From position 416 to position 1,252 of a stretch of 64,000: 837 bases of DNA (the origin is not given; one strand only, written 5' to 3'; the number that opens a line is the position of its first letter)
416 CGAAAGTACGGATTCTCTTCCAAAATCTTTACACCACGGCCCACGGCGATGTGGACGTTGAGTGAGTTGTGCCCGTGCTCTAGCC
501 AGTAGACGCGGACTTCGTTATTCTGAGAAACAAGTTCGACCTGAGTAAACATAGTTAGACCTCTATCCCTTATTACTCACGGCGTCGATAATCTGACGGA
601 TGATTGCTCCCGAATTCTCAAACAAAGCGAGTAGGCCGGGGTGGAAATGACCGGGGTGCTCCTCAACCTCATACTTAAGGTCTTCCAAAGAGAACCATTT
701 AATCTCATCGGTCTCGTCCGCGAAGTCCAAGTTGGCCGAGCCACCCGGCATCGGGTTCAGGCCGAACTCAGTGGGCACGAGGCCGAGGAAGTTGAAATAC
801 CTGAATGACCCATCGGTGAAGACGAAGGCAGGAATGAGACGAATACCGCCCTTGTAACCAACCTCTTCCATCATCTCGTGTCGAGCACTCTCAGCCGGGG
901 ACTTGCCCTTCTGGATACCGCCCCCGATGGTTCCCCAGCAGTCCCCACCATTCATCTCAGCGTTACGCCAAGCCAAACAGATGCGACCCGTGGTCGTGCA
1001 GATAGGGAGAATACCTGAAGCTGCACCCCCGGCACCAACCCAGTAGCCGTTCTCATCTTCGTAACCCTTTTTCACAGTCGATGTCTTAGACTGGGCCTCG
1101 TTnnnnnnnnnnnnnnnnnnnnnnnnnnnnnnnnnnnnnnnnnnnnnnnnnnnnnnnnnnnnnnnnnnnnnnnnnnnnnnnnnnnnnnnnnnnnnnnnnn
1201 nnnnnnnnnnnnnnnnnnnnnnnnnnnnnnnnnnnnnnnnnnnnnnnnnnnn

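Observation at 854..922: Degenerate Nudix box (GX5KX7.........) on the C-terminus of a 561 aa protein in the virion gene block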

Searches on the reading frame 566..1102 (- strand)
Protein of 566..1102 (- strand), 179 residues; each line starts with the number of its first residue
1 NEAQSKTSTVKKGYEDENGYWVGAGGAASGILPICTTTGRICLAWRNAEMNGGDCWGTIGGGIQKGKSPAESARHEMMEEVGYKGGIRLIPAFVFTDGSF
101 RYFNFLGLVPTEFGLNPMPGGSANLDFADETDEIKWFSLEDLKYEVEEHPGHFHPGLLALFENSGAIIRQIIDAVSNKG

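Call 20: search_solved_structures(query=window:566-1102:-, max_evalue=0.01, show_alignments=3)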
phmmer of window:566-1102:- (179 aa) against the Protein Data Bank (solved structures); distinct sequences matched with E-value up to 0.01: 7.
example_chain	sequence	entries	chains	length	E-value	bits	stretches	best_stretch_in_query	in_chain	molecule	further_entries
6glo_A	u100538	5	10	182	0.001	22.2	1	17-83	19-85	7,8-dihydro-8-oxoguanine triphosphatase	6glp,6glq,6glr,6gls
6dt3_A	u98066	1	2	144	0.0041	20.2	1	54-143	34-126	Nucleoside triphosphatase NudI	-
6glt_A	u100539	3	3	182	0.0061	19.7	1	17-83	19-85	7,8-dihydro-8-oxoguanine triphosphatase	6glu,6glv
6eq2_A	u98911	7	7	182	0.0063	19.6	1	17-83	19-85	7,8-dihydro-8-oxoguanine triphosphatase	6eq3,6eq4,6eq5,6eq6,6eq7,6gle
6glk_A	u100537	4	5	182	0.0063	19.6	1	17-83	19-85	7,8-dihydro-8-oxoguanine triphosphatase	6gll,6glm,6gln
6glf_A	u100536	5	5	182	0.0067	19.5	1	17-83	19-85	7,8-dihydro-8-oxoguanine triphosphatase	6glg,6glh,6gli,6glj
7esf_A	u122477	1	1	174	0.0084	19.2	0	15-83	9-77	7,8-dihydro-8-oxoguanine triphosphatase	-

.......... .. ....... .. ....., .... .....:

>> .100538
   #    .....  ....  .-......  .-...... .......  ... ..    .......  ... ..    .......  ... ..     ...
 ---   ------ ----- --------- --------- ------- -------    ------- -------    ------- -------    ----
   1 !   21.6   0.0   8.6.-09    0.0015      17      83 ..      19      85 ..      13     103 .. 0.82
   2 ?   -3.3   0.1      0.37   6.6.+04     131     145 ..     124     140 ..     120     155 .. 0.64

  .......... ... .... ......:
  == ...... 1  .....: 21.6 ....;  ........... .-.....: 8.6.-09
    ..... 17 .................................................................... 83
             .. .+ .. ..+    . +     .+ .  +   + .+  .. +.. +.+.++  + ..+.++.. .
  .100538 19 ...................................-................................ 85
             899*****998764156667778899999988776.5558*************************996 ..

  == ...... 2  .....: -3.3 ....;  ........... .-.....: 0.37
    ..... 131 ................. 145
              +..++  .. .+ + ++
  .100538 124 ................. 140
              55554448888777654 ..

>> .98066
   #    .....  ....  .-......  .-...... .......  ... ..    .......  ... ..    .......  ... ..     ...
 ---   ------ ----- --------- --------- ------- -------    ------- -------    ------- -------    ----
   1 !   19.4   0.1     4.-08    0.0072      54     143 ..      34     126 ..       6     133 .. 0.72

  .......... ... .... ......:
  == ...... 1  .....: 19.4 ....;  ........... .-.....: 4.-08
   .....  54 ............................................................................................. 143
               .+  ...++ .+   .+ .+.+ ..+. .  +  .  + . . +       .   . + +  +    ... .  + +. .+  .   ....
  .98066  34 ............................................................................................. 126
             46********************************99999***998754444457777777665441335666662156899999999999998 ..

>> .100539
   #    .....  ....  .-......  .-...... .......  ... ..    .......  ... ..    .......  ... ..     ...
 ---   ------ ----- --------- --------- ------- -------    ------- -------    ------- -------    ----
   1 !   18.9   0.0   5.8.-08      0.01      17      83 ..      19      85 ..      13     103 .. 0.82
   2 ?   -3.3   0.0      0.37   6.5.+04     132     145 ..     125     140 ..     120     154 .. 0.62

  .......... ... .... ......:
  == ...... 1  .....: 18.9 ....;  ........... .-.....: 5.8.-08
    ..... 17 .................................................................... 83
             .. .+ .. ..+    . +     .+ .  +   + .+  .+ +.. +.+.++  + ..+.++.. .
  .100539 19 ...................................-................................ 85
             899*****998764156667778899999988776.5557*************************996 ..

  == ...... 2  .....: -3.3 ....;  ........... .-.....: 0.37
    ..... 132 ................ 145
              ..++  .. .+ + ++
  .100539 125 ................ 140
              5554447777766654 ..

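Call 43: search_solved_structures(query=A2, max_evalue=0.001, show_alignments=3)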
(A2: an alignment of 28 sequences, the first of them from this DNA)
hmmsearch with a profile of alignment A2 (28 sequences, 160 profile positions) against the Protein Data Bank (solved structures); distinct sequences matched with E-value up to 0.001: 41.
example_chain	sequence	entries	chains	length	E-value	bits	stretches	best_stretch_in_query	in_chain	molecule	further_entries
4k6e_A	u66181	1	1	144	4.9e-06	29.4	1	39-135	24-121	mRNA-decapping enzyme subunit 2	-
2jvb_A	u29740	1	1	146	5.1e-06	29.4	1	39-135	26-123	mRNA-decapping enzyme subunit 2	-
6y3z_A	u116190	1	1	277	1.4e-05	27.9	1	39-135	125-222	m7GpppN-mRNA hydrolase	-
4kg4_A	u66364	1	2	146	2.3e-05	27.3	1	39-135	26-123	mRNA-decapping enzyme subunit 2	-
1v8i_A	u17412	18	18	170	2.4e-05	27.2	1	48-134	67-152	ADP-ribose pyrophosphatase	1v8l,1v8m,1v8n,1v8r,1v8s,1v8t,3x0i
4kg3_A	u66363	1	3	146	4.1e-05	26.5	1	39-135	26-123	mRNA-decapping enzyme subunit 2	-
5lon_A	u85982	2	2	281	4.7e-05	26.3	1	47-133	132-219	KLLA0F23980p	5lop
6glo_A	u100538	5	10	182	5.2e-05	26.1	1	5-71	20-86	7,8-dihydro-8-oxoguanine triphosphatase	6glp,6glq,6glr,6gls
2pqv_A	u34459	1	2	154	7.3e-05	25.7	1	42-125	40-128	MutT/nudix family protein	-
2rrk_A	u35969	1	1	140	8.7e-05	25.4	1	20-74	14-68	CTP pyrophosphohydrolase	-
3hhj_A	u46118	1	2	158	0.00011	25.1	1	24-125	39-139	Mutator mutT protein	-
1v8u_A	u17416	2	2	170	0.00019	24.3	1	48-134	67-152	ADP-ribose pyrophosphatase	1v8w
1v8v_A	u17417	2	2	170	0.00019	24.3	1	48-134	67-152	ADP-ribose pyrophosphatase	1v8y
4v14_A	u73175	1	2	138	0.00023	24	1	22-90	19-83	MUTATOR MUTT PROTEIN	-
9t4d_A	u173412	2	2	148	0.00024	23.9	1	37-129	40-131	Diphosphoinositol polyphosphate phosphohydrolase 1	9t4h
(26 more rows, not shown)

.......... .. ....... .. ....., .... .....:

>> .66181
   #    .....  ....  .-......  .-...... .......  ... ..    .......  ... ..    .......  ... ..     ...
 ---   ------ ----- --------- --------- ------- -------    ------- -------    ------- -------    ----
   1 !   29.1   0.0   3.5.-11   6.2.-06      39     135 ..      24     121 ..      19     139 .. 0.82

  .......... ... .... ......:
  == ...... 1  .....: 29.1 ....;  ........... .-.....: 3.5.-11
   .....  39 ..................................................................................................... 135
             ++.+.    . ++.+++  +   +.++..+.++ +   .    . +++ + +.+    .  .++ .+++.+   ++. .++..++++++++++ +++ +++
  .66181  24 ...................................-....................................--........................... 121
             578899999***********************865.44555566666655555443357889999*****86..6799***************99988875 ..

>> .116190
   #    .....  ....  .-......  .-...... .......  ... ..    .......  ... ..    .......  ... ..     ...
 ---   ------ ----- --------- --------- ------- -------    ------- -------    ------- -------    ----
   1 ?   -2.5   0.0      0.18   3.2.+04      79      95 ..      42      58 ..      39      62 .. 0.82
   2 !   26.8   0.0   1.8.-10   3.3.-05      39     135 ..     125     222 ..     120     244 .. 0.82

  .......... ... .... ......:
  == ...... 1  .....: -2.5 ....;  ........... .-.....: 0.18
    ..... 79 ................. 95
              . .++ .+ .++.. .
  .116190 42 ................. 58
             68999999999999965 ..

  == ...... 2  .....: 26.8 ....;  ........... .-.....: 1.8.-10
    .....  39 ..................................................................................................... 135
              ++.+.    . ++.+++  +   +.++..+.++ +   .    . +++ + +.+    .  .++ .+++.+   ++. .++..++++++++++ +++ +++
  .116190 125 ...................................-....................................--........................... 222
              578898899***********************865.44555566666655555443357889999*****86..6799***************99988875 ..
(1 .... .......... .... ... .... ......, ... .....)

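Call 53: predict_structure(alignment_id=A3)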
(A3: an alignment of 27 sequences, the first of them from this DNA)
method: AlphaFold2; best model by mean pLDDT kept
length: 166 residues; sequences in the alignment: 27
mean_pLDDT: 91.0   pTM: 0.87
mean pLDDT of the five models: 91.0, 90.5, 90.0, 89.8, 85.6
residues with pLDDT >= 90: 120; 70-90: 44; 50-70: 2; < 50: 0
segments of 3 or more residues with pLDDT < 50: none
pLDDT, mean of each block of 10 residues (from residue 1): 77 90 98 79 93 94 95 96 92 98 87 83 97 95 94 96 79
secondary structure, 60 per line:
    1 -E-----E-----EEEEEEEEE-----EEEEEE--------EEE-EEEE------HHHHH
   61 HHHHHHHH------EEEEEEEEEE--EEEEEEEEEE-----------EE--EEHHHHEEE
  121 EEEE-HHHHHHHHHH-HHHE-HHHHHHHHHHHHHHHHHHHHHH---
elements in order: E14-22 E28-33 E42-44 E46-49 H56-68 E75-84 E87-96 H114-117 E118-124 H126-135 H142-163

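Call 56: fold_search(model_id=the predicted structure, library=pdb)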
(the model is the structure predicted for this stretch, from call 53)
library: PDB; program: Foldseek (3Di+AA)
matches with E <= 10: 622; with E <= 0.001: 477
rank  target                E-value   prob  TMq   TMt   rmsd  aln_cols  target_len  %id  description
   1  2fkb_A                1.1e-07  1.00  0.59  0.61   3.1       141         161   23  Crystal structure of a putative enzyme (possible Nudix hydrolase) from Escherichia Coli K12 (released 2006-02-21)
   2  1sz3_A                1.3e-07  1.00  0.52  0.55   6.7       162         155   20  CRYSTAL STRUCTURE OF NUDIX HYDROLASE DR1025 IN COMPLEXED WITH GNP AND MG+2 (released 2004-05-11)
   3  2fkb_C                1.7e-07  1.00  0.58  0.58   3.4       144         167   24  Crystal structure of a putative enzyme (possible Nudix hydrolase) from Escherichia Coli K12 (released 2006-02-21)
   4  2yvm                  2.7e-07  1.00  0.67  0.62   3.4       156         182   18  Crystal structure of NDX2 in complex with MG2+ from thermus thermophilus HB8 (released 2008-02-26)
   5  9b20_B                2.7e-07  1.00  0.57  0.48   5.3       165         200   21  Crystal structure of ADP-ribose diphosphatase from Klebsiella pneumoniae (AMP bound) (released 2024-03-27)
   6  7b7v_A                3.0e-07  1.00  0.58  0.62   4.4       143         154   17  Structure of NUDT15 in complex with Acyclovir monophosphate (released 2021-05-19)
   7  1soi                  3.0e-07  1.00  0.52  0.55   6.2       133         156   20  CRYSTAL STRUCTURE OF NUDIX HYDROLASE DR1025 IN COMPLEX WITH SM+3 (released 2004-05-11)
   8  6uuf_A                3.2e-07  1.00  0.68  0.70   3.7       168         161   17  Crystal structure of a Nudix Hydrolase from M. Smegmatis, RenU (released 2021-05-12)
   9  9b1z_A                3.2e-07  1.00  0.56  0.47   8.6       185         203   21  Crystal structure of ADP-ribose diphosphatase from Klebsiella pneumoniae (Apo) (released 2024-03-27)
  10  1sjy                  3.7e-07  1.00  0.54  0.58   6.2       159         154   20  Crystal Structure of NUDIX HYDROLASE DR1025 FROM DEINOCOCCUS RADIODURANS (released 2004-05-11)
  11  5gp0_E                4.4e-07  1.00  0.48  0.57   5.7       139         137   18  Crystal structure of geraniol-NUDX1 complex (released 2017-10-04)
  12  5bon_D                5.0e-07  1.00  0.51  0.56   4.5       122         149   16  Crystal structure of human Nudt15 (MTH2) (released 2015-08-05)
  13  9dre_C                5.0e-07  1.00  0.60  0.51   8.2       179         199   18  Crystal structure of ADP-ribose diphosphatase from Klebsiella pneumoniae (ADP bound, P21 form) (released 2024-10-02)
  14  5gp0_I                5.0e-07  1.00  0.46  0.54   5.8       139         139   17  Crystal structure of geraniol-NUDX1 complex (released 2017-10-04)
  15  9drd_D                6.5e-07  1.00  0.66  0.55   7.3       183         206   19  Crystal structure of ADP-ribose diphosphatase from Klebsiella pneumoniae (Apo, monoclinic P form 2) (released 2024-10-02)
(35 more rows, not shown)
